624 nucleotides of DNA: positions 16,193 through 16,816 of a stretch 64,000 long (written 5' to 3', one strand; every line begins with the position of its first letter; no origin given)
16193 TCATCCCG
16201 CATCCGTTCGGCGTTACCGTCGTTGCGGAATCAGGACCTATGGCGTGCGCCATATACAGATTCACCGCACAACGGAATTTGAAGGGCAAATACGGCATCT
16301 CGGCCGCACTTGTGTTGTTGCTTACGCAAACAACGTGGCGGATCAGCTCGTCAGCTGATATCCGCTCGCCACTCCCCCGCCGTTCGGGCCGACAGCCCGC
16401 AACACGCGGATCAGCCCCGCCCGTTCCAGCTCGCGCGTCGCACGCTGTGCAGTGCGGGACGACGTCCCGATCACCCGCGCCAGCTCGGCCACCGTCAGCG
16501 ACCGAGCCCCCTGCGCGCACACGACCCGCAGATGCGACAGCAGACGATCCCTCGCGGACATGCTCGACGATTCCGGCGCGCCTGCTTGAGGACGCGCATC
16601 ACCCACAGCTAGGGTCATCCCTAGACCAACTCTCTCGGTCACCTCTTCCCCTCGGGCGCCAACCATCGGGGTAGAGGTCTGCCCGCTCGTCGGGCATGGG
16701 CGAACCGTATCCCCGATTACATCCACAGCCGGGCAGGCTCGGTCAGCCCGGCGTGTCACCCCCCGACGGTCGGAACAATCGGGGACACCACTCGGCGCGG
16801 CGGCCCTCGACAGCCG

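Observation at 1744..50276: Start-associated 10-mer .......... in the 5' leaders of about 20 genes on both strands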

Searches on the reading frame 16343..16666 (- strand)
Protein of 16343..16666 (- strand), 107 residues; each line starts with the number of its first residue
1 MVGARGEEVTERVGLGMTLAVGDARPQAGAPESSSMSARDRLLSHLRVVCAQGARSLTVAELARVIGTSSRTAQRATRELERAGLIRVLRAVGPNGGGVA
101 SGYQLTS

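Call 36: search_protein_families(library=pfam, proteins=[window:16343-16666:-], max_evalue=0.01)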
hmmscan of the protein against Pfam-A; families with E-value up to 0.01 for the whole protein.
window:16343-16666:- (107 aa): 11 families
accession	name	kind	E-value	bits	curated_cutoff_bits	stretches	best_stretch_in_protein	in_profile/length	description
PF12802.13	MarR_2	-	5.3e-06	26.9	27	1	46-88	11-52/61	MarR family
PF13412.12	HTH_24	-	6.8e-06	26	21.9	1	56-87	17-48/48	Winged helix-turn-helix DNA-binding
PF13545.12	HTH_Crp_2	-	7.4e-06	26.3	27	1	55-88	21-54/70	Crp-like helix-turn-helix domain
PF01047.28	MarR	-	3.4e-05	24.1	24.6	1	55-90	16-51/59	MarR family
PF12840.13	HTH_20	-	8.4e-05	22.9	27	1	41-88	8-50/51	Helix-turn-helix domain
PF02082.26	Rrf2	-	0.00024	21.7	30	1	52-97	19-62/132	Iron-dependent Transcriptional regulator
PF13730.12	HTH_36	-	0.00047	20.3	25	1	59-86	28-55/55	Helix-turn-helix domain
PF25213.1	HVO_A0261_N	-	0.00082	19.6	35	1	44-87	12-55/86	HVO_A0261 N-terminal domain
PF09339.16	HTH_IclR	-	0.0019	18.4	22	1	51-87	13-49/52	IclR helix-turn-helix domain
PF00392.27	GntR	-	0.0034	17.4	27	1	56-93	23-61/64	Bacterial regulatory proteins, gntR family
PF01978.25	TrmB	-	0.0094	16.2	25.6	0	56-88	22-54/68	Sugar-specific transcriptional regulator TrmB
